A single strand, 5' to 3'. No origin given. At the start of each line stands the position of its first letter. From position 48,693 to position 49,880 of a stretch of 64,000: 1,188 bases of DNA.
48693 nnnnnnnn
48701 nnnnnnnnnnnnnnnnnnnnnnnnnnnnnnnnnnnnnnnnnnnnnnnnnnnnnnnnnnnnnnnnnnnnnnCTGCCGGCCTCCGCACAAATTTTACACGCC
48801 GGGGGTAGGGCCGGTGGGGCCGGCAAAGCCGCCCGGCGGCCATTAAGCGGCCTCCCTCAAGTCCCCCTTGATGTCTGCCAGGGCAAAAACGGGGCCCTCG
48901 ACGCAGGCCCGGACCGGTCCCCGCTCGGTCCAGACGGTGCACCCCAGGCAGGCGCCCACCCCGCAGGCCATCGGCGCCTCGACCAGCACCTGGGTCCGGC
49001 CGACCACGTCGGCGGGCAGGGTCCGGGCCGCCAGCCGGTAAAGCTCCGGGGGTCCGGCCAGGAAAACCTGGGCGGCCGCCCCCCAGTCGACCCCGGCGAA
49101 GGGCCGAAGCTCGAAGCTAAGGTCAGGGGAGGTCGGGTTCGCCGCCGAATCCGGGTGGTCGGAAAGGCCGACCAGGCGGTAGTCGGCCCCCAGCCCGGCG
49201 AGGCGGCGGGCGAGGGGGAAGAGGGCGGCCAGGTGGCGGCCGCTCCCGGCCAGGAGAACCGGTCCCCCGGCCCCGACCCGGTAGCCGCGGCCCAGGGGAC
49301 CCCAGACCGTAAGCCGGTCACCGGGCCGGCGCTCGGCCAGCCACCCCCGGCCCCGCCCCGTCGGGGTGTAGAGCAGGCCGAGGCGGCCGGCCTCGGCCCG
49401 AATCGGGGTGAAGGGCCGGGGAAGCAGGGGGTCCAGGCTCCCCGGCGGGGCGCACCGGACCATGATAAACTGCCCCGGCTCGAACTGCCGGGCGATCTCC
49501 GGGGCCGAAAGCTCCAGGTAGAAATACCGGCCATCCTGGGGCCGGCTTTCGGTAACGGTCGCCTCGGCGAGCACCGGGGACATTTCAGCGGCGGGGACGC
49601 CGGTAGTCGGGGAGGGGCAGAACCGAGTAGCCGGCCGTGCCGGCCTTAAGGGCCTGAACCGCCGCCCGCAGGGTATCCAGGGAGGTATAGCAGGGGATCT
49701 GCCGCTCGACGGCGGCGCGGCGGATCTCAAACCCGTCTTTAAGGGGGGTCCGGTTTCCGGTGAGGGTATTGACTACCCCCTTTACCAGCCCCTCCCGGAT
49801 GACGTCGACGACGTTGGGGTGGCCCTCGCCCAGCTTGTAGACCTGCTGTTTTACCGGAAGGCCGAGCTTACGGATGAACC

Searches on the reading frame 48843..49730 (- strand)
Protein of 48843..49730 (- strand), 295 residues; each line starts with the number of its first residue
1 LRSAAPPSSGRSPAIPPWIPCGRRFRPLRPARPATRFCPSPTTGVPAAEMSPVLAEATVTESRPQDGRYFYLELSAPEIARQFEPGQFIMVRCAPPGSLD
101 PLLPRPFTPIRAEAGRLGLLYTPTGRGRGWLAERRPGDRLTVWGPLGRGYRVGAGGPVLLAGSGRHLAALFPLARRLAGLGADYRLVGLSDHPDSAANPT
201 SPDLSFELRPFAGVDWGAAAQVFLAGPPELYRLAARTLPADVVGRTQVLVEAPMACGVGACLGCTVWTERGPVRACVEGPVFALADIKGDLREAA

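Call 3: search_protein_families(library=pfam, proteins=[window:48843-49730:-], max_evalue=1)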
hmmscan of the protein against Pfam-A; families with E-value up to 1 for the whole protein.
window:48843-49730:- (295 aa): 2 families
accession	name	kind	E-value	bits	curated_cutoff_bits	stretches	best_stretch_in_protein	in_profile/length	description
PF10418.14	DHODB_Fe-S_bind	-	1.6e-11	44.2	23.9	1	251-287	1-40/41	Iron-sulfur cluster binding domain of dihydroorotate dehydrogenase B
PF00970.30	FAD_binding_6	-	0.0079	17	21.1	1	65-148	12-96/99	Oxidoreductase FAD-binding domain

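Call 4: search_protein_families(library=ncbifam, proteins=[window:48843-49730:-], max_evalue=1)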
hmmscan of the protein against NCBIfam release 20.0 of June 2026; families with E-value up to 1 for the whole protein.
window:48843-49730:- (295 aa): 15 families
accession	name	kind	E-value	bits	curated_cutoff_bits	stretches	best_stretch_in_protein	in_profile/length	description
NF000798.0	PRK00054.1-3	equivalog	1.4e-21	77.3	219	2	248-287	203-242/244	dihydroorotate dehydrogenase electron transfer subunit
NF000799.0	PRK00054.1-4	equivalog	1.4e-19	70.2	314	2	62-182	12-135/258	dihydroorotate dehydrogenase electron transfer subunit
NF004862.0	PRK06222.1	subfamily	1.8e-16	60.5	220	2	65-184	10-127/281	sulfide/dihydroorotate dehydrogenase-like FAD/NAD-binding protein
NF006220.0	PRK08345.1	subfamily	2.5e-12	46.6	395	2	220-287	218-287/294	cytochrome-c3 hydrogenase subunit gamma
NF000797.0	PRK00054.1-2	equivalog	4.2e-11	42.6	270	2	244-285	218-263/267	dihydroorotate dehydrogenase electron transfer subunit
NF009414.0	PRK12778.1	equivalog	4.2e-11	41.8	1103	1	69-183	14-126/752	bifunctional dihydroorotate dehydrogenase B NAD binding subunit/NADPH-dependent glutamate synthase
NF000796.0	PRK00054.1-1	equivalog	9.4e-11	41.4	224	2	221-287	172-235/254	dihydroorotate dehydrogenase electron transfer subunit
NF040835.1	sulfhyd_HydG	equivalog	4.2e-08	32.8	650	2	221-287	216-284/292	NADPH-dependent hydrogenase/sulfhydrogenase 1 subunit gamma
NF040830.1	sulfhyd_ShyC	equivalog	7.6e-08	31.9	600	1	221-286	213-280/288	NAD(P)-dependent hydrogenase/sulfhydrogenase 2 subunit gamma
NF009413.0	PRK12775.1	equivalog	2.6e-05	22.2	1895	1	70-181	15-125/1006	putative trifunctional 2-polyprenylphenol hydroxylase/glutamate synthase subunit beta/ferritin domain-containing protein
TIGR02911.1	sulfite_red_B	equivalog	3.5e-05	23.1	288.6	1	220-285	191-254/261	anaerobic sulfite reductase subunit AsrB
NF040810.1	BenC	equivalog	0.00041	19.6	430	1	56-181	106-231/333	benzoate 1,2-dioxygenase electron transfer component BenC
NF009415.0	PRK12779.1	equivalog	0.00072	17.5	1519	1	56-187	650-782/944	putative bifunctional glutamate synthase subunit beta/2-polyprenylphenol hydroxylase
NF043084.2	XdhC_XDHase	equivalog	0.099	12.1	217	1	239-279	22-62/151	xanthine dehydrogenase subunit XdhC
NF058606.1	GlBtMonoRdsGbcB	equivalog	0.3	9.9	500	0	247-275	303-331/362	glycine betaine monooxygenase reductase subunit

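Call 60: find_homologous_proteins(query=window:48843-49583:-, max_evalue=1e-10)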
Query window:48843-49583:- (246 aa): 2320 proteins with E <= 1e-10 among 8000 candidates; the best 120 are listed.
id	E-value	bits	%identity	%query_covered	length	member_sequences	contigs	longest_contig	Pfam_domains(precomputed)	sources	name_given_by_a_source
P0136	7.4e-160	548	100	100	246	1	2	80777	PF10418.15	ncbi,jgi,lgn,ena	-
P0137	4.7e-127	441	82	97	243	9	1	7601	PF10418.15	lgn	-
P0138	2.7e-124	432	81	97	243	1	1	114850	PF10418.15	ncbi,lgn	-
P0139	3.2e-112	392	76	97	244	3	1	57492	PF10418.15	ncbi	-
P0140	9.8e-110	384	76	97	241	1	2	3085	PF10418.15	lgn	-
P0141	4.5e-107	375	72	97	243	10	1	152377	PF10418.15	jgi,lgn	jgi:dihydroorotate dehydrogenase electron transfer subunit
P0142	6.9e-107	375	72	97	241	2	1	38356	PF10418.15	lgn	-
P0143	2.5e-33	134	35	97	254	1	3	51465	PF10418.15,PF00175.27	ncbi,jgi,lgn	ncbi:MAG: dihydroorotate dehydrogenase electron transfer subunit [Candidatus Methanosuratincola sp.]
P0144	8.6e-32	129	34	97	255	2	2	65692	PF10418.15,PF00175.27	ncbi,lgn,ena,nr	ncbi:MAG: dihydroorotate dehydrogenase electron transfer subunit [Candidatus Dadabacteria bacterium]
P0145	2.1e-30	124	37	92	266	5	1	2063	PF10418.15,PF00175.27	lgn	-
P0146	2.3e-30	124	38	97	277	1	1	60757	PF10418.15,PF00175.27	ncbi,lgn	-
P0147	2.6e-30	124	39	90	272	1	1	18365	PF10418.15,PF00175.27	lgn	-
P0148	2.7e-30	124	37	95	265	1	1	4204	PF10418.15,PF00175.27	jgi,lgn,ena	-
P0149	3.0e-30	123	39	93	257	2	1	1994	PF10418.15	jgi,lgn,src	-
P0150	4.2e-30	123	33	95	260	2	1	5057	PF10418.15,PF00175.27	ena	-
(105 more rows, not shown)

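Call 62: find_encoding_contigs(protein=P0141, flank=6000, max_places=2)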
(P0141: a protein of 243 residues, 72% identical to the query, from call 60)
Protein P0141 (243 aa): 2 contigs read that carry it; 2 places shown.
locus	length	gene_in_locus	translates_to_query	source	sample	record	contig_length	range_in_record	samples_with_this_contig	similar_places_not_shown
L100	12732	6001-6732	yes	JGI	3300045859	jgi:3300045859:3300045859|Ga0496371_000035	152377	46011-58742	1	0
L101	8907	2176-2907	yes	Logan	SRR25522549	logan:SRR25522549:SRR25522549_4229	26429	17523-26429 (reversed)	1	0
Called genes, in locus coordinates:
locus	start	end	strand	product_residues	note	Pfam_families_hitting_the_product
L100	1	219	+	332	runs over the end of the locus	PF02729:OTCace_N, PF00185:OTCace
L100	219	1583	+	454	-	PF01979:Amidohydro_1, PF07969:Amidohydro_3 (weak), PF12890:DHOase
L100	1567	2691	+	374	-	PF00988:CPSase_sm_chain, PF00117:GATase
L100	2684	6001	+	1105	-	PF25596:CPSase_L_D1, PF02786:CPSase_L_D2, PF02787:CPSase_L_D3, PF25596:CPSase_L_D1, PF01071:GARS_A, PF02786:CPSase_L_D2, PF07478:Dala_Dala_lig_C, PF02142:MGS, +5 more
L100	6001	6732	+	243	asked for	PF10418:DHODB_Fe-S_bind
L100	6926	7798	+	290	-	PF01180:DHO_dh, PF01207:Dus, PF03060:NMO (weak)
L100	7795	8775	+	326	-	PF10647:Gmad1 (faint), PF23381:Beta-prop_IFT122_1st (faint), PF26549:Tricorn_N, PF26550:Tricorn_2nd, PF07676:PD40 (weak), PF26550:Tricorn_2nd, PF26549:Tricorn_N, PF07676:PD40 (weak), +2 more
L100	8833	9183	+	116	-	-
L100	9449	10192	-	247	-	PF00535:Glycos_transf_2, PF13641:Glyco_tranf_2_3 (weak)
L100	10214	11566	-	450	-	PF03816:LytR_cpsA_psr, PF13399:LytR_C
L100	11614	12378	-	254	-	PF04227:Indigoidine_A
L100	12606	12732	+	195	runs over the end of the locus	PF00072:Response_reg, PF03861:ANTAR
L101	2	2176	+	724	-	?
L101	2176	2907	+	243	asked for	PF10418:DHODB_Fe-S_bind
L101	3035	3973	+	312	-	PF01180:DHO_dh, PF01207:Dus, PF03060:NMO (weak)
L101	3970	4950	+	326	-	PF10647:Gmad1 (faint), PF23381:Beta-prop_IFT122_1st (faint), PF26549:Tricorn_N, PF26550:Tricorn_2nd, PF07676:PD40 (weak), PF26550:Tricorn_2nd, PF26549:Tricorn_N, PF07676:PD40 (weak), +2 more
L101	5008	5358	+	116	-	-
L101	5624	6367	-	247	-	PF00535:Glycos_transf_2, PF13641:Glyco_tranf_2_3 (weak)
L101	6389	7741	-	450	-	PF03816:LytR_cpsA_psr, PF13399:LytR_C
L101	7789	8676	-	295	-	PF04227:Indigoidine_A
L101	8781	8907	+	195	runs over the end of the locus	PF00072:Response_reg, PF03861:ANTAR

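Call 63: find_encoding_contigs(protein=P0139, flank=6000, max_places=2)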
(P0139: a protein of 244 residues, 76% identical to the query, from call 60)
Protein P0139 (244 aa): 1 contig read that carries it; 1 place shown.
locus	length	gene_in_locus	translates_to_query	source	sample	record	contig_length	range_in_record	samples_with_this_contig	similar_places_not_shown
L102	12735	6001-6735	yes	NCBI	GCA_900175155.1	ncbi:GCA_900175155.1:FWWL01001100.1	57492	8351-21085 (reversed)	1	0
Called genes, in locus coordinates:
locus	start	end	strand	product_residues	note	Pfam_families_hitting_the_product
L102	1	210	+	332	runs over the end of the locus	PF02729:OTCace_N, PF00185:OTCace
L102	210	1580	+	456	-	PF01979:Amidohydro_1, PF07969:Amidohydro_3 (faint), PF12890:DHOase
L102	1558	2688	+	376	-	PF00988:CPSase_sm_chain, PF00117:GATase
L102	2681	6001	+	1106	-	PF25596:CPSase_L_D1, PF02786:CPSase_L_D2, PF02787:CPSase_L_D3, PF25596:CPSase_L_D1, PF01071:GARS_A, PF02786:CPSase_L_D2, PF07478:Dala_Dala_lig_C, PF02142:MGS, +5 more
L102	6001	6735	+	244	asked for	PF10418:DHODB_Fe-S_bind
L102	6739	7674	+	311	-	PF01180:DHO_dh, PF01207:Dus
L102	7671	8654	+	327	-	PF00930:DPPIV_N (faint), PF19283:APEH_N (faint), PF23381:Beta-prop_IFT122_1st (faint), PF26549:Tricorn_N, PF07676:PD40 (weak), PF26550:Tricorn_2nd, PF26549:Tricorn_N, PF07676:PD40, +2 more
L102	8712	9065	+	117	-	-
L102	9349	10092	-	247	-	PF00535:Glycos_transf_2, PF13641:Glyco_tranf_2_3 (weak)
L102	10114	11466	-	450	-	PF03816:LytR_cpsA_psr, PF13399:LytR_C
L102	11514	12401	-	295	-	PF04227:Indigoidine_A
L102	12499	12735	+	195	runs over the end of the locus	PF00072:Response_reg, PF03861:ANTAR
